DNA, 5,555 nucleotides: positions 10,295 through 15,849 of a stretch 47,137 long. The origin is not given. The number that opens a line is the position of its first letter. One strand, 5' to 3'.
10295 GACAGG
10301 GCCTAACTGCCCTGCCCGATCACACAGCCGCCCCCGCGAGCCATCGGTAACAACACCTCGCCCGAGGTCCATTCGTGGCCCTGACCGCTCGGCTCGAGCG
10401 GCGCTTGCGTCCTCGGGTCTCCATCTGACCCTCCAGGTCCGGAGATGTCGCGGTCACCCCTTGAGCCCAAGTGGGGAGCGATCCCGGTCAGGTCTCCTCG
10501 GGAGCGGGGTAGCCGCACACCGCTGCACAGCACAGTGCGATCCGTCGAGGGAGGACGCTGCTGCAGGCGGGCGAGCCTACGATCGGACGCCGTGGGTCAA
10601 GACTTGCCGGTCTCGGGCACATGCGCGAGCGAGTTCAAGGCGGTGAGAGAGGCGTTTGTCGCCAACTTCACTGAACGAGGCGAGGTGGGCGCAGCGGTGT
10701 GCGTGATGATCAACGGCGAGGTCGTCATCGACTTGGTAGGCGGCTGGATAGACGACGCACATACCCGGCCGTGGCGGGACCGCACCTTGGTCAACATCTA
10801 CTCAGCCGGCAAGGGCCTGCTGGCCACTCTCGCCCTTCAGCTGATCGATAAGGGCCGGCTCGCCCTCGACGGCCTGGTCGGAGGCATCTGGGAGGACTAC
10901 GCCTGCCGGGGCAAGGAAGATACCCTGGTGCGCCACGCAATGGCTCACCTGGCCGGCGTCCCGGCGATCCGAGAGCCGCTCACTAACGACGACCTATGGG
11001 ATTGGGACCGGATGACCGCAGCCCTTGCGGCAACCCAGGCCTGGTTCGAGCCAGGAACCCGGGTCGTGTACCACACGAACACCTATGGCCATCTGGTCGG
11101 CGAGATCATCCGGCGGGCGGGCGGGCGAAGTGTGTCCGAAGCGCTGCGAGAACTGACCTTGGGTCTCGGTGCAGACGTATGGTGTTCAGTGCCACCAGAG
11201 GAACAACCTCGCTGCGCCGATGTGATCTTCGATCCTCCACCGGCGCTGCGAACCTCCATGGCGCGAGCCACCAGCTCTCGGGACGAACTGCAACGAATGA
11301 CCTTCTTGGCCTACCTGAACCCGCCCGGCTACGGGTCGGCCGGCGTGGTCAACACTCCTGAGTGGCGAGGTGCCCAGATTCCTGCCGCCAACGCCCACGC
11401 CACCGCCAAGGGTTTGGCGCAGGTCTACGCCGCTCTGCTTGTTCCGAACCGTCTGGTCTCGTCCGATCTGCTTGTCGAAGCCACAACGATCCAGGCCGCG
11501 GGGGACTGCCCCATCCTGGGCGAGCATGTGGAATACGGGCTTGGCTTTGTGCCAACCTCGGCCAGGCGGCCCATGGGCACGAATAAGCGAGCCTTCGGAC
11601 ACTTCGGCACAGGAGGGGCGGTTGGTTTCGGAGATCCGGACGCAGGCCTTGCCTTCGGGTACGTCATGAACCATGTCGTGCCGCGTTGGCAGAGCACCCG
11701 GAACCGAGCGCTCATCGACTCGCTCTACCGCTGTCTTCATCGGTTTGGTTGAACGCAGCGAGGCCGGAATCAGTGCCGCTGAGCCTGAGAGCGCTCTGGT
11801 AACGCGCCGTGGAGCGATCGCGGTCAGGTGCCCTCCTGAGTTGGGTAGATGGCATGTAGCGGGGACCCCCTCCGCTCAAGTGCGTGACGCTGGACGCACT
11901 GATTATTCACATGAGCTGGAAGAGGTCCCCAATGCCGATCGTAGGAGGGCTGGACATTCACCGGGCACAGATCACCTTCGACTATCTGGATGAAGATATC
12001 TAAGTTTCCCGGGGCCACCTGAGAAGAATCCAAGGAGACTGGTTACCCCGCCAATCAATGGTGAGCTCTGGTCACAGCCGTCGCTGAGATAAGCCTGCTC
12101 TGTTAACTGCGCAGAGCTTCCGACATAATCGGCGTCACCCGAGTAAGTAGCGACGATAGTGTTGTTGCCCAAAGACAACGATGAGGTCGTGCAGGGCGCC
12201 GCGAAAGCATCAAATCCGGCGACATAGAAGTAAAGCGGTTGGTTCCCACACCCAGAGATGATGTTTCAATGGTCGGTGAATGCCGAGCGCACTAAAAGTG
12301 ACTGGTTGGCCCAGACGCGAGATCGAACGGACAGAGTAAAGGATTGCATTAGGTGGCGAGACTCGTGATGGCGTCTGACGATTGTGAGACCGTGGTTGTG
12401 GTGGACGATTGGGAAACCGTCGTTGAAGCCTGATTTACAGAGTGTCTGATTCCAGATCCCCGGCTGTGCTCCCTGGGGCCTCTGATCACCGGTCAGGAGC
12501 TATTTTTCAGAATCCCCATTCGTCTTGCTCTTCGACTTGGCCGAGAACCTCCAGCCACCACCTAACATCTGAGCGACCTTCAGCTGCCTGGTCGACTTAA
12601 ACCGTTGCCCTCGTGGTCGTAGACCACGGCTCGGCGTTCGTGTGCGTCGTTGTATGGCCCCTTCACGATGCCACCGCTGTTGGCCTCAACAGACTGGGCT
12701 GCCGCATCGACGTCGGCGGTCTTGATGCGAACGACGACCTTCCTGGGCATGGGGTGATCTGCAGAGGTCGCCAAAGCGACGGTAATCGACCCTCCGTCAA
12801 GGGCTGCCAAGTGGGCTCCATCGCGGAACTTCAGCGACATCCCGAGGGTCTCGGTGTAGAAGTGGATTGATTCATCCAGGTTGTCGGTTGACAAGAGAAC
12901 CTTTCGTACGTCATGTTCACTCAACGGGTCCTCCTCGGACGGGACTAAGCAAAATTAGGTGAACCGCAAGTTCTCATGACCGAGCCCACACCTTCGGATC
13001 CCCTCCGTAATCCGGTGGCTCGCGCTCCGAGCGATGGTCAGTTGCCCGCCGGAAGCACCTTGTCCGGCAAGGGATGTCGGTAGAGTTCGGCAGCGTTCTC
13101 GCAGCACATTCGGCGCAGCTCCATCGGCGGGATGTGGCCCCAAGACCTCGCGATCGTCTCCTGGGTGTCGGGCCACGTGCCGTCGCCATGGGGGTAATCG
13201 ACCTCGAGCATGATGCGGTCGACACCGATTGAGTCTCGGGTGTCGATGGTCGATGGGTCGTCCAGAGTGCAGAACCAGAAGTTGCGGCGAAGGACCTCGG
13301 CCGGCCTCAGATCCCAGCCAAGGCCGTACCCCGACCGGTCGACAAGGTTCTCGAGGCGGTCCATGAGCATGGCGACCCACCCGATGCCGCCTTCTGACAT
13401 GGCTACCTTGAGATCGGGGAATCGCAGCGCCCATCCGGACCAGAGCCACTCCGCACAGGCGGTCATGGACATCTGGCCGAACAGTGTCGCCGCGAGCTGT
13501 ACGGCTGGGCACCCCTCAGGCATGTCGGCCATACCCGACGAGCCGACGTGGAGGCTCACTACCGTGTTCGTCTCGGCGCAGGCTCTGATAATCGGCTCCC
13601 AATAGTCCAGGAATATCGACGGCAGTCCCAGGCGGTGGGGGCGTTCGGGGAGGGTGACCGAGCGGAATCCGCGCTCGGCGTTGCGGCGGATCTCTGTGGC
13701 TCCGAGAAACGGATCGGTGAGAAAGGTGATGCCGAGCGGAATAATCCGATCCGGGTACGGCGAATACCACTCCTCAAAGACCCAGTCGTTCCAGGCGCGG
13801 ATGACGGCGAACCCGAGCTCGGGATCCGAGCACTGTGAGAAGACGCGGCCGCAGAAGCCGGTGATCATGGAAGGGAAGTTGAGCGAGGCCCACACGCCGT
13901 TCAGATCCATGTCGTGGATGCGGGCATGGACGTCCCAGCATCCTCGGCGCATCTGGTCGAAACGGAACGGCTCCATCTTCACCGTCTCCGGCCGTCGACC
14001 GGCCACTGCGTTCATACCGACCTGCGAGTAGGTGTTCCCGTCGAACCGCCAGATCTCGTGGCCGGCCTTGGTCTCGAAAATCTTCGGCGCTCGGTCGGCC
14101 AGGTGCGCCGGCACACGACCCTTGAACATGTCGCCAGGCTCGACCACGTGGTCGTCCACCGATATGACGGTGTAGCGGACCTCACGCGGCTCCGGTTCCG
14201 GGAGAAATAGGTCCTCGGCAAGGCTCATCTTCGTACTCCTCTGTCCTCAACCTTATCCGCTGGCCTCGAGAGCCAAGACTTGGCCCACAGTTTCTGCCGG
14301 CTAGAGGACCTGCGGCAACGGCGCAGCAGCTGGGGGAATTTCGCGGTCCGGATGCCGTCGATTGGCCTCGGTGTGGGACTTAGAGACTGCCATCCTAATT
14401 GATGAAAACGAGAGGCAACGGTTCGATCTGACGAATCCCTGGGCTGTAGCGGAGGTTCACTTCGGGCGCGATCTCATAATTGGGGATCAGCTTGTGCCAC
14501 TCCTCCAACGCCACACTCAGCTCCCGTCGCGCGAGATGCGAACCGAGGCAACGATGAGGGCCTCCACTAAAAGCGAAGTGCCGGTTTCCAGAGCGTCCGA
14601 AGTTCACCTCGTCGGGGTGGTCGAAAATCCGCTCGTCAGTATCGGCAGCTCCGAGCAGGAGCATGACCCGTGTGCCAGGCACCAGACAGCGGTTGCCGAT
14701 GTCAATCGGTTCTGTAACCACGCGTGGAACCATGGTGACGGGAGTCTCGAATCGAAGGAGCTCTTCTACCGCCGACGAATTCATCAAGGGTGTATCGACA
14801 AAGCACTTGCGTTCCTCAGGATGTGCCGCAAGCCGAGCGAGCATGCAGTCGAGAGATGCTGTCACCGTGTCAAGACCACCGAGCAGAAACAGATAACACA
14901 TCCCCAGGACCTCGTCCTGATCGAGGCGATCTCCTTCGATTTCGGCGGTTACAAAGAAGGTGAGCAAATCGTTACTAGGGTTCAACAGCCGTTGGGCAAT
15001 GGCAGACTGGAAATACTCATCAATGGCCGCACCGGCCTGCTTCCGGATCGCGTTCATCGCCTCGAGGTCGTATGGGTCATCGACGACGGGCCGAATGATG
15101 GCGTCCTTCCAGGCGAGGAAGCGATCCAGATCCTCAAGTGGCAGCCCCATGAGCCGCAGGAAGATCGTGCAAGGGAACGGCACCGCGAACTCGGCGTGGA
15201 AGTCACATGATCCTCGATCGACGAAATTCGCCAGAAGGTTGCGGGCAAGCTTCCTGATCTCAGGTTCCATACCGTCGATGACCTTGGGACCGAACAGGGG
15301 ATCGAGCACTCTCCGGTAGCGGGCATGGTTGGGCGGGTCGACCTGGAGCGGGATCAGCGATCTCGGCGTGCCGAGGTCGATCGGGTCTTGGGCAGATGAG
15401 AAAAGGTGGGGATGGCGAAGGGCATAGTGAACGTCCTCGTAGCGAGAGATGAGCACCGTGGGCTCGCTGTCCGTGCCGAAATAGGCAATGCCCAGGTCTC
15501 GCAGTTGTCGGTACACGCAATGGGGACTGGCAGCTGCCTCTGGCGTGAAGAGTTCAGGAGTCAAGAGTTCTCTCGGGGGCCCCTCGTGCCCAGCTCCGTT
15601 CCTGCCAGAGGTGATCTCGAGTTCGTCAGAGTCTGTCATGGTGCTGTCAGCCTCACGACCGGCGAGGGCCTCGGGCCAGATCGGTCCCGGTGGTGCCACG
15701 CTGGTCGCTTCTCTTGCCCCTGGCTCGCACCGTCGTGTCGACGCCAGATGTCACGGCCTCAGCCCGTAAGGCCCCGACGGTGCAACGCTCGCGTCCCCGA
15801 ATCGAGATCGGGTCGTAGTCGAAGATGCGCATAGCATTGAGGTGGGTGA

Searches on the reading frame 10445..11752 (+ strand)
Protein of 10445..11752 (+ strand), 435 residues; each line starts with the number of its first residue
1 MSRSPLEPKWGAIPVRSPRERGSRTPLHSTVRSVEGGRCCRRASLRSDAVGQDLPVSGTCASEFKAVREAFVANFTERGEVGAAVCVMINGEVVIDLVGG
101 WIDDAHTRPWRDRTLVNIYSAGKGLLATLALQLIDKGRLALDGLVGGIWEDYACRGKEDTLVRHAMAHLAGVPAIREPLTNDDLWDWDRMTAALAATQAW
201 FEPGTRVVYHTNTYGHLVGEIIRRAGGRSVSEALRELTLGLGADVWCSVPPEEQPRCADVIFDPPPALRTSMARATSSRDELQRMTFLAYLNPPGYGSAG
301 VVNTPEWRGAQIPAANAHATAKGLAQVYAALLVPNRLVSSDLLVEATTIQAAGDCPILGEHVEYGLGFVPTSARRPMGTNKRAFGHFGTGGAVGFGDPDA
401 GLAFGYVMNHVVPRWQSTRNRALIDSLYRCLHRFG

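Call 40: search_protein_families(library=pfam, proteins=[window:10445-11752:+], max_evalue=0.001)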
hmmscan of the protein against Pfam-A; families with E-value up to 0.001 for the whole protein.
window:10445-11752:+ (435 aa): 1 family
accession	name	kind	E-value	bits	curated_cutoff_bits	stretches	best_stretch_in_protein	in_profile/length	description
PF00144.29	Beta-lactamase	-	2.8e-51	175.1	27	1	73-424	6-324/329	Beta-lactamase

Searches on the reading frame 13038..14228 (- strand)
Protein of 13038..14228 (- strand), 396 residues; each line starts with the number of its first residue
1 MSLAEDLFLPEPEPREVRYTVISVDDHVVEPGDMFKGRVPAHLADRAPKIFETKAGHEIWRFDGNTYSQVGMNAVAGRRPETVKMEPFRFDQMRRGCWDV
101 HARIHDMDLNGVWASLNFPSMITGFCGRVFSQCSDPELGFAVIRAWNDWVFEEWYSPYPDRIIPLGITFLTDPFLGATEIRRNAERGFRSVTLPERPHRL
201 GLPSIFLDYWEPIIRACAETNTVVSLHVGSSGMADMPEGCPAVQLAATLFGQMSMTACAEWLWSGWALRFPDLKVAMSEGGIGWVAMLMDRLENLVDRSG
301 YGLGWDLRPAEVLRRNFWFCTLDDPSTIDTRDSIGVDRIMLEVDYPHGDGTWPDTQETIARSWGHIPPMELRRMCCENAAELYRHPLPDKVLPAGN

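Call 40: search_protein_families(library=pfam, proteins=[window:13038-14228:-], max_evalue=0.001)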
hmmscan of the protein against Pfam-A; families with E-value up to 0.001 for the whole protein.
window:13038-14228:- (396 aa): 1 family
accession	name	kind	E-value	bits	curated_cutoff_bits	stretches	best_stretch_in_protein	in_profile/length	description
PF04909.20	Amidohydro_2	-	3.5e-23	83.2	26.4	1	92-384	13-288/289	Amidohydrolase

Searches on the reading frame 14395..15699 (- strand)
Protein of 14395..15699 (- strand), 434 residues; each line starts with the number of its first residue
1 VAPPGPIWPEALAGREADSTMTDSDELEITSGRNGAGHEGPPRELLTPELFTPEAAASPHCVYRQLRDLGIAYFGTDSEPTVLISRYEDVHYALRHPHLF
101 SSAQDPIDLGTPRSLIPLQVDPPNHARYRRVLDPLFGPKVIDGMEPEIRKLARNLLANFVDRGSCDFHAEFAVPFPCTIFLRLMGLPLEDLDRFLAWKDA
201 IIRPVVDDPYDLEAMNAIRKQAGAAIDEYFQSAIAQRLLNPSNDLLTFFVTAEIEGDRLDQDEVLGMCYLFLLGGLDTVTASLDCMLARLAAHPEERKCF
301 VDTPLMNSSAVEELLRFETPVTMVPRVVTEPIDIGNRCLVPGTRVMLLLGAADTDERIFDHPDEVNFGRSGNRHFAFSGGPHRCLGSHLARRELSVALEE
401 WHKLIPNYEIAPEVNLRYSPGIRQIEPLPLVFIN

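Call 40: search_protein_families(library=pfam, proteins=[window:14395-15699:-], max_evalue=0.001)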
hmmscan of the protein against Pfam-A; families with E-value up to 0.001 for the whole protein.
window:14395-15699:- (434 aa): 1 family
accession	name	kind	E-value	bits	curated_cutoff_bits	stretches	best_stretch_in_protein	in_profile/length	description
PF00067.27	p450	-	5.6e-26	91.8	22.8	1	76-399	41-426/462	Cytochrome P450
